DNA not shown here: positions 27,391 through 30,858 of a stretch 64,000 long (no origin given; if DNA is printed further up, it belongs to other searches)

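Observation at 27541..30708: STE20/OSR1-like kinase with HRD to HRN and DFG to DYT substitutions: predicted pseudokinase with a 750-aa disordered tail and terminal coiled coil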

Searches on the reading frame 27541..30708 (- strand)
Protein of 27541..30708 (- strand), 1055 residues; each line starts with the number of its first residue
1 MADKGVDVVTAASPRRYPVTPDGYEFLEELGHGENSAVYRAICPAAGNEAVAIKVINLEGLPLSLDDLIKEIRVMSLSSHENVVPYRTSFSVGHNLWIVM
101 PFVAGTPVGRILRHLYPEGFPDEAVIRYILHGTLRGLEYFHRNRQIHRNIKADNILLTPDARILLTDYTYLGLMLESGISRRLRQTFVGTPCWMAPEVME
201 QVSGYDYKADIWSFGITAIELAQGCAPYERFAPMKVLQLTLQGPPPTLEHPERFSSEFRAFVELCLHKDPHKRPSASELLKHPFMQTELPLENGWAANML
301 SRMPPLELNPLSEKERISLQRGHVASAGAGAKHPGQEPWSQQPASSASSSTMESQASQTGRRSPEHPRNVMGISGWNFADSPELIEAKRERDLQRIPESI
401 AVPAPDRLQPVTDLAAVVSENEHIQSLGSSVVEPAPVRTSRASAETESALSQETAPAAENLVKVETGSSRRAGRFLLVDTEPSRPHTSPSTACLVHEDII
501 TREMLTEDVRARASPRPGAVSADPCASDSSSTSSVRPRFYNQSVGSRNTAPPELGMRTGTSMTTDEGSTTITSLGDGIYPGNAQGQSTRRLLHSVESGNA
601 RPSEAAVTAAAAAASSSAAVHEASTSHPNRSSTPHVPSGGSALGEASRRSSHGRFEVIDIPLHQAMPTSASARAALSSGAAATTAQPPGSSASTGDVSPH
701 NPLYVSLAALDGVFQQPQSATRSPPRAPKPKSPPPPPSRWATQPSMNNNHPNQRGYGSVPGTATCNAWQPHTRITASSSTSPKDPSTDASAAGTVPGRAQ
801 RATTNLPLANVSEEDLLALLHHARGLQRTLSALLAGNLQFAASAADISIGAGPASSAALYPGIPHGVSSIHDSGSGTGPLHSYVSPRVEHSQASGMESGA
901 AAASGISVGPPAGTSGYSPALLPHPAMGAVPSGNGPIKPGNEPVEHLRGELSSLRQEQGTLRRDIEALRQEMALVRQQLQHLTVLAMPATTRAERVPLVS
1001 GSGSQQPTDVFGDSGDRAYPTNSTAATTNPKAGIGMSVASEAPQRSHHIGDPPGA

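Call 4: search_protein_families(library=pfam, proteins=[window:27541-30708:-], max_evalue=0.1)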
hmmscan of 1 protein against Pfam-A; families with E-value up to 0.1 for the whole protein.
window:27541-30708:- (1055 aa): 2 families
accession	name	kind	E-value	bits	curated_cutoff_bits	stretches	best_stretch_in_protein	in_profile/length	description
PF00069.31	Pkinase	-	2.8e-49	168.3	31.7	1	24-285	1-263/263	Protein kinase domain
PF07714.23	PK_Tyr_Ser-Thr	-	2.9e-37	128.8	23.1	1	25-281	2-256/258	Protein tyrosine and serine/threonine kinase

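Call 6: find_homologous_proteins(query=window:27541-30708:-, max_evalue=1e-20)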
Query window:27541-30708:- (1055 aa): 3164 proteins with E <= 1e-20 among 8000 candidates; the best 120 are listed.
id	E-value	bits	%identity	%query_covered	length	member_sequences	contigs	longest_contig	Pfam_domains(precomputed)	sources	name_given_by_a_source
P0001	0.0e+0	2335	100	100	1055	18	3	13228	PF07714.24,PF00069.32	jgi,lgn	jgi:serine/threonine protein kinase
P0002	0.0e+0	1262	63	95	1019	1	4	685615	PF07714.24,PF00069.32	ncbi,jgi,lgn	jgi:serine/threonine-protein kinase OSR1/STK39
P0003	0.0e+0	1253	62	96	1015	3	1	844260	PF07714.24,PF00069.32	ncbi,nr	ncbi:hypothetical protein CCYA_CCYA03G0984 [Cyanidiococcus yangmingshanensis]|nr:hypothetical protei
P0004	4.7e-132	460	48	25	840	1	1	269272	PF07714.24,PF00069.32,PF09325.16,PF12202.15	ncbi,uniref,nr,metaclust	ncbi:Serine/threonine-protein kinase OSR1 [Toxocara canis]|uniref:non-specific serine/threonine prot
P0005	2.4e-100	355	53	30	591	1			PF07714.24,PF00069.32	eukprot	eukprot:jgi/Galph1/185/GphlegSOOS_G4976.1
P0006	2.2e-97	346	52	30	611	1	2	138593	PF07714.24,PF00069.32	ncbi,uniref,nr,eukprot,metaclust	ncbi:Serine/threonine-protein kinase fray2 [Galdieria sulphuraria]|uniref:Serine/threonine protein k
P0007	2.9e-97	345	55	28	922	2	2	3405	PF07714.24,PF00069.32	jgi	-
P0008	6.2e-97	344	55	28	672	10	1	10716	PF07714.24,PF00069.32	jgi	-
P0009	4.4e-96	341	54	29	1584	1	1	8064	PF07714.24,PF00069.32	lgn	-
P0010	4.0e-95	338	46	24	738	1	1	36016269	PF07714.24,PF00069.32,PF17667.8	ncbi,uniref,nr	ncbi:hypothetical protein OsJ_08681 [Oryza sativa Japonica Group]|uniref:Protein kinase domain-conta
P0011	1.5e-94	336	51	30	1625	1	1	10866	PF07714.24,PF00069.32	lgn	-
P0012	6.3e-94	334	50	30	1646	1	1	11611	PF07714.24,PF00069.32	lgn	-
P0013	3.7e-93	332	53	28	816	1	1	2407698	PF07714.24,PF00069.32,PF03109.23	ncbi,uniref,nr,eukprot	ncbi:Serine/threonine-protein kinase OSR1 [Porphyridium purpureum]|uniref:Serine/threonine-protein k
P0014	3.9e-93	332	37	29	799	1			PF07714.24,PF00069.32,PF03109.23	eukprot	eukprot:jgi/Mesen1/780/ME000110S_11048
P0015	5.4e-93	331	55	28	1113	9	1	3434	PF07714.24,PF00069.32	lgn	-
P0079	1.4e-80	290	51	26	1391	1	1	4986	PF07714.24,PF00069.32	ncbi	-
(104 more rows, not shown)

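Call 11: list_cluster_members(proteins=[P0001, P0002, P0003, P0079, P0008, P0007])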
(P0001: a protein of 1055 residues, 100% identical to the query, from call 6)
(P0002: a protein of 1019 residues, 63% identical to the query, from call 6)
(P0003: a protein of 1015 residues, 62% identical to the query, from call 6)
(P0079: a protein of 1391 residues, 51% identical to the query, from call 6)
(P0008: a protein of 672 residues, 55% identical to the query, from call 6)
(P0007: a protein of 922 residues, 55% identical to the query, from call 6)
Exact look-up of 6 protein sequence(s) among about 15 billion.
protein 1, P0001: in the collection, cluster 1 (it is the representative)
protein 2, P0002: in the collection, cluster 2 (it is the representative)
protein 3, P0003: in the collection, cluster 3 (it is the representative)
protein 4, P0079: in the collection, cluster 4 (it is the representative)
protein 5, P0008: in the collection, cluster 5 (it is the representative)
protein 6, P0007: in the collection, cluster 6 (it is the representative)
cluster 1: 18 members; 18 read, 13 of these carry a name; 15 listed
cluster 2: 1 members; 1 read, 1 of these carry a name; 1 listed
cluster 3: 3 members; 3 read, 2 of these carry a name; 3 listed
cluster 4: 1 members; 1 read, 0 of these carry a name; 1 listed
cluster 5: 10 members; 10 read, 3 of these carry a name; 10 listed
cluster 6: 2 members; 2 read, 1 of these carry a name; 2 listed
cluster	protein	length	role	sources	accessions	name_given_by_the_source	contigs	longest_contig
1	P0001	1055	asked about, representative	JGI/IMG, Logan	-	serine/threonine protein kinase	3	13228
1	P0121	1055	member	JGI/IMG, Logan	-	serine/threonine protein kinase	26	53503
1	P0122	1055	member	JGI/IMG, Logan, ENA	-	serine/threonine protein kinase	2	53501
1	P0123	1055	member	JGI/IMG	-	serine/threonine protein kinase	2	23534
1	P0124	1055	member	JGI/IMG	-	serine/threonine protein kinase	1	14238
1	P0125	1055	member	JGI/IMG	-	serine/threonine protein kinase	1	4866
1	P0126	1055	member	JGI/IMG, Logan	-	serine/threonine protein kinase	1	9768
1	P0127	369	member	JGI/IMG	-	serine/threonine-protein kinase OSR1/STK39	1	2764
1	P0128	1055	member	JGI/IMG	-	serine/threonine protein kinase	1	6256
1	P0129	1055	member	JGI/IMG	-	serine/threonine protein kinase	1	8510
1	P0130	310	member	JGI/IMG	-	hypothetical protein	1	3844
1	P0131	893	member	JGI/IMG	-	serine/threonine protein kinase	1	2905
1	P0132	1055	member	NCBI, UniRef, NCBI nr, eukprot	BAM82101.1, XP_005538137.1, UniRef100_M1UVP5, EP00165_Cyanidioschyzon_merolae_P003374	Ste20/SPS1-like serine/threonine kinase [Cyanidioschyzon merolae strain 10D] | Ste20/SPS1-like serine/threonine kinase n=1 Tax=Cyanidioschyzon merolae (strain NIES-3377 ... | XP_005538137.1 Ste20/SPS1-like serine/threonine kinase [Cyanidioschyzon merolae strain ...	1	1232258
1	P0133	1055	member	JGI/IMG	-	-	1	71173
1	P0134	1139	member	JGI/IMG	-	-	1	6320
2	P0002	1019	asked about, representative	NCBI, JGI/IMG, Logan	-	serine/threonine-protein kinase OSR1/STK39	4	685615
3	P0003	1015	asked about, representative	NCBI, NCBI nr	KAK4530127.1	hypothetical protein CCYA_CCYA03G0984 [Cyanidiococcus yangmingshanensis]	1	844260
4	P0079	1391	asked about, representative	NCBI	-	-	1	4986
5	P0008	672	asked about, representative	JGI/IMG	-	-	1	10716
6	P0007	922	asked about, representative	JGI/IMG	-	-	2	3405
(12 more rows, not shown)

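Call 56: find_encoding_contigs(protein=P0079, max_places=2, flank=2000)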
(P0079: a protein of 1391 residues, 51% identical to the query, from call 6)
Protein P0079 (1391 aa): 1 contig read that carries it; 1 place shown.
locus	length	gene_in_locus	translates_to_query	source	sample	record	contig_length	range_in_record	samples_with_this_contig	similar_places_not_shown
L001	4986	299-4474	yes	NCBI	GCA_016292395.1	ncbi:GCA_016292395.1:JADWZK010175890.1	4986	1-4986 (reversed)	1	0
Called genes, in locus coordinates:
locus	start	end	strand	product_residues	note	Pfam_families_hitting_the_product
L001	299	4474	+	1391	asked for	PF00069:Pkinase, PF07714:PK_Tyr_Ser-Thr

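Call 61: predict_structure(alignment_id=A2)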
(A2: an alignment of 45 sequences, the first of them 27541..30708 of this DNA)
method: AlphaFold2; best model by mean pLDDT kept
length: 1055 residues; sequences in the alignment: 45
mean_pLDDT: 55.1   pTM: 0.50
mean pLDDT of the five models: 55.1, 53.2, 53.1, 51.1, 49.0
residues with pLDDT >= 90: 176; 70-90: 140; 50-70: 78; < 50: 661
segments of 3 or more residues with pLDDT < 50: 1-11, 171-192, 308-314, 322-381, 398-404, 406-430, 434-601, 603-605, 609-636, 638-784, 786-811, 836-907, 909-918, 923-934, 990-1019, 1021-1041
pLDDT, mean of each block of 10 residues (from residue 1): 43 81 91 83 95 91 80 84 93 95 89 96 97 95 83 92 80 36 35 52 69 95 93 81 92 97 93 95 90 93 70 52 44 38 40 33 37 31 65 59 45 43 41 47 44 42 36 33 31 31 41 37 34 33 36 38 38 32 38 36 48 38 41 45 38 34 33 38 40 35 31 36 42 39 41 40 33 39 44 38 37 64 71 47 36 40 41 37 33 42 42 43 46 48 77 88 89 90 74 41 42 45 42 43 50 51
secondary structure, 60 per line:
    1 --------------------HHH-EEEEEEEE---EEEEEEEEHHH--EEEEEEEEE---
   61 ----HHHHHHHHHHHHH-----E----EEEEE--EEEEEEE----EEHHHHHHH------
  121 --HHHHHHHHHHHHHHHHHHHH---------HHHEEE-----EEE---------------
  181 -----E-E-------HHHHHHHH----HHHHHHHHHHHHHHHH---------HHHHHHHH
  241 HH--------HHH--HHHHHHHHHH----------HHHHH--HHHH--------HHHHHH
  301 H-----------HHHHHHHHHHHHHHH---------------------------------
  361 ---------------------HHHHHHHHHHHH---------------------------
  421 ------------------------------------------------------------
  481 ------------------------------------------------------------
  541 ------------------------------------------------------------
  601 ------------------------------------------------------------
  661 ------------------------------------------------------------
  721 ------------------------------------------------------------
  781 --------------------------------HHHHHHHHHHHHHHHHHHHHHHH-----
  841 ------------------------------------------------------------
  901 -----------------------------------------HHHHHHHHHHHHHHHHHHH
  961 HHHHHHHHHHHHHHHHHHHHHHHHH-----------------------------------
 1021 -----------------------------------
elements in order (helices of 4 or more, strands of 3 or more residues): E25-32 E36-43 E49-57 H65-77 E88-92 E95-101 H108-114 H123-142 E155-157 E163-165 H196-203 H208-223 H233-242 H256-265 H276-280 H283-286 H295-301 H313-327 H382-393 H813-835 H942-985

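Call 67: fold_search(model_id=the predicted structure, library=pdb)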
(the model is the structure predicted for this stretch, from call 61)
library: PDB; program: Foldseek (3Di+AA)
matches with E <= 10: 2000; with E <= 0.001: 2000
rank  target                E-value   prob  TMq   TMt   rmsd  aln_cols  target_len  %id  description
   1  5d9h_A                3.2e-26  1.00  0.22  0.77   7.2       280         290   50  Crystal structure of SPAK (STK39) dimer in the basal activity state (released 2015-09-02)
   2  2vwi_D                7.0e-26  1.00  0.22  0.79   6.8       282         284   49  Structure of the OSR1 kinase, a hypertension drug target (released 2008-07-08)
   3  3dak_C                3.0e-25  1.00  0.22  0.80   6.9       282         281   50  Crystal Structure of Domain-Swapped OSR1 kinase domain (released 2009-02-10)
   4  5d9h_B                3.4e-25  1.00  0.22  0.76   7.1       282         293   48  Crystal structure of SPAK (STK39) dimer in the basal activity state (released 2015-09-02)
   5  3dak_A                7.4e-25  1.00  0.23  0.81   6.1       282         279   48  Crystal Structure of Domain-Swapped OSR1 kinase domain (released 2009-02-10)
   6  5dbx_A                9.2e-25  1.00  0.23  0.78   6.6       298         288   47  Crystal structure of murine SPAK(T243D) in complex with AMPPNP (released 2015-09-23)
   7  3dak_B                1.0e-24  1.00  0.23  0.81   5.3       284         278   47  Crystal Structure of Domain-Swapped OSR1 kinase domain (released 2009-02-10)
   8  2vwi_C                1.7e-24  1.00  0.22  0.83   6.9       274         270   49  Structure of the OSR1 kinase, a hypertension drug target (released 2008-07-08)
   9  3dak_D                3.3e-24  1.00  0.22  0.79   7.4       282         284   49  Crystal Structure of Domain-Swapped OSR1 kinase domain (released 2009-02-10)
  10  4lgd_B                3.3e-24  1.00  0.23  0.64   7.2       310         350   37  Structural Basis for Autoactivation of Human Mst2 Kinase and Its Regulation by RASSF5 (released 2013-09-18)
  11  4lgd_D                6.2e-24  1.00  0.23  0.64   8.1       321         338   37  Structural Basis for Autoactivation of Human Mst2 Kinase and Its Regulation by RASSF5 (released 2013-09-18)
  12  4lgd_A                7.3e-24  1.00  0.23  0.63   8.0       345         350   35  Structural Basis for Autoactivation of Human Mst2 Kinase and Its Regulation by RASSF5 (released 2013-09-18)
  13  2vwi_B                1.1e-23  1.00  0.22  0.85   4.9       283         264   46  Structure of the OSR1 kinase, a hypertension drug target (released 2008-07-08)
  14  7b35_A                3.9e-23  1.00  0.23  0.84   3.0       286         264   37  MST3 in complex with compound MRIA13 (released 2020-12-16)
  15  5dh3_A                7.2e-23  1.00  0.23  0.79   7.8       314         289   36  Crystal structure of MST2 in complex with XMU-MP-1 (released 2016-08-31)
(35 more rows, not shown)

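Call 81: find_encoding_contigs(protein=P0003, max_places=1, flank=500)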
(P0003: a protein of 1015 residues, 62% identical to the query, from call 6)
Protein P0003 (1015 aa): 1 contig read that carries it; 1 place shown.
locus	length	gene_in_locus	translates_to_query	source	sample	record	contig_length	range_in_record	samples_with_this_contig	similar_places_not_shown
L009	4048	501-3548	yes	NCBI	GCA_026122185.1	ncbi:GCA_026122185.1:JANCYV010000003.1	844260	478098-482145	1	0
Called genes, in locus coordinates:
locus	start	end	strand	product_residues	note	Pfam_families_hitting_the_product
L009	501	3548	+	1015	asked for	PF00069:Pkinase, PF07714:PK_Tyr_Ser-Thr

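Call 82: find_encoding_contigs(protein=P0002, max_places=1, flank=500)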
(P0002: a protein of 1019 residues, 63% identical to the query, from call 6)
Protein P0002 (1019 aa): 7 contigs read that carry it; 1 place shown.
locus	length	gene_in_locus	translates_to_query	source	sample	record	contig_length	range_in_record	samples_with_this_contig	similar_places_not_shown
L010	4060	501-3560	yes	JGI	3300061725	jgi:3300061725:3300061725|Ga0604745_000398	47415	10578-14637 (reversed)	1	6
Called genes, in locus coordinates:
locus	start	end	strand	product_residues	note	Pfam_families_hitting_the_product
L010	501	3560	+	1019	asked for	PF00069:Pkinase, PF07714:PK_Tyr_Ser-Thr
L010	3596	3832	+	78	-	-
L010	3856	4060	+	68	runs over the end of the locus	-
